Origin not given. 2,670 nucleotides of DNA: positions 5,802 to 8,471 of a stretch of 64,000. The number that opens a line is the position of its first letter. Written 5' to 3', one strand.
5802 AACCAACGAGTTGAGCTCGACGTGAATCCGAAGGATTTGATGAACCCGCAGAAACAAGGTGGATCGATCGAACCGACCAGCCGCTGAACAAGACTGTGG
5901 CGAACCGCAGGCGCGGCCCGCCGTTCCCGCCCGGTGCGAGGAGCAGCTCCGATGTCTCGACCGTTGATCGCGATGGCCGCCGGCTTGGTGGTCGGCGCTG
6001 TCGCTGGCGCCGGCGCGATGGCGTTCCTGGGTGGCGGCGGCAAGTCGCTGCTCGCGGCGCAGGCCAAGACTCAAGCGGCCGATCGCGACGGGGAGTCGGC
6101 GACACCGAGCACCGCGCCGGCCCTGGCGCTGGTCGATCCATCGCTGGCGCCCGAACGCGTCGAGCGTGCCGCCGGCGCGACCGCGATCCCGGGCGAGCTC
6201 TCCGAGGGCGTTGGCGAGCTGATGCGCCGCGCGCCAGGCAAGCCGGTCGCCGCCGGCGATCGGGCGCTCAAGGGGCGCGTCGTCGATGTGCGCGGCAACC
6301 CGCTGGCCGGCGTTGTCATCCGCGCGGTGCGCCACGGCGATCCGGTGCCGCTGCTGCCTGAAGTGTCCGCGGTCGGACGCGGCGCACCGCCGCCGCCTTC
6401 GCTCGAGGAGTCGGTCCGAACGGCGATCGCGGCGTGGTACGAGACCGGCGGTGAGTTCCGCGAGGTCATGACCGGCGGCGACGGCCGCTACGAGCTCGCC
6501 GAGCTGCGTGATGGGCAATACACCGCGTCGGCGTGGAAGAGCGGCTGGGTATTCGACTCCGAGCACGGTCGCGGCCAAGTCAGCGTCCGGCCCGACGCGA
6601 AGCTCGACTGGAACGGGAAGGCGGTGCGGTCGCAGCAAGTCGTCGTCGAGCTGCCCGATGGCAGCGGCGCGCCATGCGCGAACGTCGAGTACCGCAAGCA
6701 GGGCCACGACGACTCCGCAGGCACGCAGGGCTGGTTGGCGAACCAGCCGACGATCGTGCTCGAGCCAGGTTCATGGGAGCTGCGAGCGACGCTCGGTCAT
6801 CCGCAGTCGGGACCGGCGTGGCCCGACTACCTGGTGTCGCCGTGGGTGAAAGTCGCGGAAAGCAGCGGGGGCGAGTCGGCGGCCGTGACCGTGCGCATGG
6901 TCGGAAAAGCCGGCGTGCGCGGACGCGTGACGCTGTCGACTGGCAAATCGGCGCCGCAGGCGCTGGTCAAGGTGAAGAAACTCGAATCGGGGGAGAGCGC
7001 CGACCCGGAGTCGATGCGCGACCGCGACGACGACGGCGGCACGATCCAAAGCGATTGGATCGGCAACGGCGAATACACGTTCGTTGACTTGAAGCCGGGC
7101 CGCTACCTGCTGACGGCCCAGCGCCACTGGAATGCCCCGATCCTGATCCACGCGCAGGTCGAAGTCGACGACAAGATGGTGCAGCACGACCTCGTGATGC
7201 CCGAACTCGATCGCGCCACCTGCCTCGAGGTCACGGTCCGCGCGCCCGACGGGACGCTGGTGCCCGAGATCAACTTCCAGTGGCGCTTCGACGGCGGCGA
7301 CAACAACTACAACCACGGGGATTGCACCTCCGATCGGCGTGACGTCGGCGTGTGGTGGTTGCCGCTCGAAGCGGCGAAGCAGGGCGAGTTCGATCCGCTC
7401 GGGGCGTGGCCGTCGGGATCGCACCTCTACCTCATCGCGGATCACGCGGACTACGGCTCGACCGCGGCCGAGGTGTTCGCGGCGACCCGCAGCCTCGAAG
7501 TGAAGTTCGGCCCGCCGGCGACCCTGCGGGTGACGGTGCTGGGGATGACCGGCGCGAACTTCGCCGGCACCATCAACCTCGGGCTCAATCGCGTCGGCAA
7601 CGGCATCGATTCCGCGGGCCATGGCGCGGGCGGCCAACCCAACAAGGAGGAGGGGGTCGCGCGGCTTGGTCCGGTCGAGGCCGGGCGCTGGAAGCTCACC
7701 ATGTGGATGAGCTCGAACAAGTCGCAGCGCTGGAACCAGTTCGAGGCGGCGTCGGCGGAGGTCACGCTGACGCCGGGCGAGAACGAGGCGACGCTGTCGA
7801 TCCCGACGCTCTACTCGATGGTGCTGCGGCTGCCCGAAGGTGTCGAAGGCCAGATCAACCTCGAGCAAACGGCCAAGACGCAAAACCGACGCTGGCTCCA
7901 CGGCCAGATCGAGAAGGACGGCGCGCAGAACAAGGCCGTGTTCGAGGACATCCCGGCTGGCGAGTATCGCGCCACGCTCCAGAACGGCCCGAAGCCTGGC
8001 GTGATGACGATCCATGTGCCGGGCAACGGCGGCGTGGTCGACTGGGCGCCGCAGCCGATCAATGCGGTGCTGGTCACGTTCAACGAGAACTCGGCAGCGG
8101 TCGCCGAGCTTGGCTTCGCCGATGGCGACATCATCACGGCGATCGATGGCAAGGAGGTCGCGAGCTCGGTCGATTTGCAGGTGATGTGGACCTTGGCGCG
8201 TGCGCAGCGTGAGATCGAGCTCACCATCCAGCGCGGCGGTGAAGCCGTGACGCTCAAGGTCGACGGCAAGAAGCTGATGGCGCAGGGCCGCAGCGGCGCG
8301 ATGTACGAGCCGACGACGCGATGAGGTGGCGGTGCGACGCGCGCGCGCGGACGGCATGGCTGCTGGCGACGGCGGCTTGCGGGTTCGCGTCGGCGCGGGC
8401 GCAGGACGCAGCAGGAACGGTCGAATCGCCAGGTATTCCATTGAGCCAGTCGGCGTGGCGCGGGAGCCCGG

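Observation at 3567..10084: Tandem paralogous TM-CarboxypepD_reg-PDZ proteins translationally coupled to an S41 C-terminal processing peptidase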

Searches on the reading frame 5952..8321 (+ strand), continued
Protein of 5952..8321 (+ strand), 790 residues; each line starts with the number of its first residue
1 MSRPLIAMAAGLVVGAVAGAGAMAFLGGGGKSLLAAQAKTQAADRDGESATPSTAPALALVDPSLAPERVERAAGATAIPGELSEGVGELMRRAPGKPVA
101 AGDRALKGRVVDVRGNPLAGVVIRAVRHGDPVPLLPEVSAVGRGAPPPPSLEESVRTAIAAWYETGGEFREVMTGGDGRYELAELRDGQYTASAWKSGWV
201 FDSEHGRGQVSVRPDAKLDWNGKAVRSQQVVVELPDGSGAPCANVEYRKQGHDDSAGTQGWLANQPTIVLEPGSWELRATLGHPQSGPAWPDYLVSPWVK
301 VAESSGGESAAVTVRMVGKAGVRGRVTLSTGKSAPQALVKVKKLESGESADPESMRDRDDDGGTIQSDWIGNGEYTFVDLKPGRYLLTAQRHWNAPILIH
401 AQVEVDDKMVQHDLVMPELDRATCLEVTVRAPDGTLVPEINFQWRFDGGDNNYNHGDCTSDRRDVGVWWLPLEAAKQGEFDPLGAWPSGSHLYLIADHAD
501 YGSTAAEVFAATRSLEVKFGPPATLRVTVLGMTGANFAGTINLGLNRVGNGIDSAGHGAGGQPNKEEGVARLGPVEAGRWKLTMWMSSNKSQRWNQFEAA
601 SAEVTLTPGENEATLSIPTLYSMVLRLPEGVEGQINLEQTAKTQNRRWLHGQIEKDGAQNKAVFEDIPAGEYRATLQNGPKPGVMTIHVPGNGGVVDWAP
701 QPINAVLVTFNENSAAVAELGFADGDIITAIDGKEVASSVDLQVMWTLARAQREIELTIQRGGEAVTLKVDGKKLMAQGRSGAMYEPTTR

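Call 77: fold_search(model_id=the predicted structure, library=pdb)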
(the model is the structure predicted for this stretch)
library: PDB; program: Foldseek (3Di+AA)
matches with E <= 10: 1048; with E <= 0.001: 122
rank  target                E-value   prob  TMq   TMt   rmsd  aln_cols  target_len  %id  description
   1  6fwv_B                1.3e-09  1.00  0.12  0.16  33.0       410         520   11  The Bacillus anthracis TIE protein (released 2018-08-08)
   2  6fwv_A                1.3e-09  1.00  0.12  0.16  32.9       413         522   11  The Bacillus anthracis TIE protein (released 2018-08-08)
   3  8f70                  2.5e-08  1.00  0.11  0.14  45.6       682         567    9  Identification of an Immunodominant region on a Group A Streptococcus T-antigen Reveals Temperature-Dependent Motion in  (released 2023-03-08)
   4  6grs_B                2.6e-08  0.98  0.09  0.11  32.0       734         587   11  Paired immunoglobulin-like receptor B (PirB) or Leukocyte immunoglobulin-like receptor subfamily B member 3 (LILRB3) f (released 2019-02-06)
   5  7vcr_B                3.7e-08  1.00  0.10  0.16  39.2       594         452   11  Crystal Structure of PitA fragment from pilus islet-2 of Streptococcus oralis (released 2022-06-01)
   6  6vjb                  8.7e-08  0.99  0.10  0.07  27.8       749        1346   10  Crystal structure of a catalytically inactive CXC Chemokine-degrading protease SpyCEP from Streptococcus pyogenes (released 2020-04-15)
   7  7vcn_B                1.2e-07  0.99  0.09  0.14  39.0       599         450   12  Crystal Structure of PitA fragment from pilus islet-2 of Streptococcus oralis with Tb-Xo4 (released 2022-07-13)
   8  7w6b                  2.6e-07  0.99  0.10  0.10  39.4       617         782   10  Crystal Structure of PitA from pilus islet-2 of Streptococcus oralis (released 2022-06-01)
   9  7r5k_10               2.8e-07  0.63  0.07  0.04  39.7       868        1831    8  Human nuclear pore complex (constricted) (released 2022-06-22)
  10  7vcr_A                3.9e-07  0.99  0.10  0.14  39.2       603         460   10  Crystal Structure of PitA fragment from pilus islet-2 of Streptococcus oralis (released 2022-06-01)
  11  8ave_B                7.2e-07  0.87  0.08  0.10  34.0       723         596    8  Human leptin in complex with the human LEP-R ectodomain fused to a C-terminal trimeric isoleucine GCN4 zipper (2:2 mod (released 2023-04-05)
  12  6grt_A                8.0e-07  0.89  0.09  0.11  34.1       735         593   12  Paired immunoglobulin-like receptor B (PirB) or Leukocyte immunoglobulin-like receptor subfamily B member 3 (LILRB3) f (released 2019-02-06)
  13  3rkp_A                9.2e-07  1.00  0.09  0.19  23.6       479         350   10  Crystal structure of BcpA*(D312A), the major pilin subunit of Bacillus cereus (released 2012-05-30)
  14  4oq1                  9.7e-07  1.00  0.13  0.26  20.7       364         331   12  Structure of the Streptococcal ancillary pilin (released 2014-04-23)
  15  3kpt_A                1.2e-06  1.00  0.10  0.20  26.2       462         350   10  Crystal structure of BcpA, the major pilin subunit of Bacillus cereus (released 2009-11-24)
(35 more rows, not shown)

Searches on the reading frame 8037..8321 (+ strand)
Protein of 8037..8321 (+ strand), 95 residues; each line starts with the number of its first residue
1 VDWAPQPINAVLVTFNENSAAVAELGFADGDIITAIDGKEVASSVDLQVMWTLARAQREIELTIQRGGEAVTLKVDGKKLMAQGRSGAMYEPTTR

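Call 81: predict_structure(alignment_id=A6)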
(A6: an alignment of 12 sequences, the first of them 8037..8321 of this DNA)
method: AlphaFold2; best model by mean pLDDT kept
length: 95 residues; sequences in the alignment: 12
mean_pLDDT: 85.8   pTM: 0.76
mean pLDDT of the five models: 85.8, 81.4, 78.5, 77.3, 74.6
residues with pLDDT >= 90: 35; 70-90: 54; 50-70: 6; < 50: 0
segments of 3 or more residues with pLDDT < 50: none
pLDDT, mean of each block of 10 residues (from residue 1): 80 83 84 93 88 86 92 89 75 88
secondary structure, 60 per line:
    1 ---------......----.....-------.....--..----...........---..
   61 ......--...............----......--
elements in order: E10-15 H20-24 E32-36 H45-55 E59-66 E69-76 H77-83 E88-93

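Call 83: fold_search(model_id=the predicted structure, library=pdb)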
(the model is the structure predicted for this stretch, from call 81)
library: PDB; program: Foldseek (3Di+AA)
matches with E <= 10: 886; with E <= 0.001: 10
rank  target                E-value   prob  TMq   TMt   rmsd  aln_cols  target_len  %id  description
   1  3wkl                  1.9e-04  1.00  0.62  0.36   3.6        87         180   23  The periplasmic PDZ tandem fragment of the RseP homologue from Aquifex aeolicus (released 2013-12-18)
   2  2zpl_A                4.1e-04  1.00  0.58  0.60   4.9        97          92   16  Crystal structure analysis of PDZ domain A (released 2008-10-21)
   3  6al0_A                4.6e-04  1.00  0.62  0.36   3.5        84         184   24  The NZ-1 Fab complexed with the PDZ tandem fragment of A. aeolicus S2P homolog with the PA12 tag inserted between the  (released 2019-02-13)
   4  6akq                  4.6e-04  1.00  0.61  0.35   4.7        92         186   23  The PDZ tandem fragment of A. aeolicus S2P homolog with the PA12 tag inserted between the residues 263 and 267 (released 2019-02-13)
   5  6icc_A                4.6e-04  1.00  0.56  0.32   4.9        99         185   19  The NZ-1 Fab complexed with the PDZ tandem fragment of A. aeolicus S2P homolog with the PA12 tag inserted between the  (released 2019-02-13)
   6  3wkm_B                4.9e-04  1.00  0.61  0.36   5.3        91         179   22  The periplasmic PDZ tandem fragment of the RseP homologue from Aquifex aeolicus in complex with the Fab fragment (released 2013-12-18)
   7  4o06                  6.2e-04  1.00  0.65  0.61   8.3       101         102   12  1.15A Resolution Structure of the Proteasome Assembly Chaperone Nas2 PDZ Domain (released 2014-04-16)
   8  9j83_A                6.9e-04  1.00  0.62  0.17   5.2        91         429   23  Cryo-EM structure of Aquifex aeolicus RseP E18Q mutant in complex with Fab (released 2025-03-05)
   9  9a6w_A                7.3e-04  1.00  0.51  0.13   3.9        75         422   21  Integrative model of RASP-ECSA by crosslinking MS and deep learning (released 2024-09-18)
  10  3wkm_A                8.7e-04  1.00  0.61  0.37   4.5        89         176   22  The periplasmic PDZ tandem fragment of the RseP homologue from Aquifex aeolicus in complex with the Fab fragment (released 2013-12-18)
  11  6icf_A                1.1e-03  1.00  0.54  0.30   5.0        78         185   24  The NZ-1 Fab complexed with the PDZ tandem fragment of A. aeolicus S2P homolog with the PA12 tag inserted between the  (released 2019-02-13)
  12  4jj0_A                1.2e-03  1.00  0.44  0.25   5.8        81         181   25  Crystal structure of MamP (released 2013-10-09)
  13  4jj0_B                1.3e-03  1.00  0.45  0.26   5.6        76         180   26  Crystal structure of MamP (released 2013-10-09)
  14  5h3j_A                1.6e-03  1.00  0.69  0.36   4.8        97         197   16  Crystal structure of Grasp domain of Grasp55 complexed with the Golgin45 C-terminus (released 2017-01-11)
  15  7w6x                  1.6e-03  1.00  0.56  0.15   5.7       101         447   24  Crystal structure of E. coli RseP in complex with batimastat (released 2022-09-07)
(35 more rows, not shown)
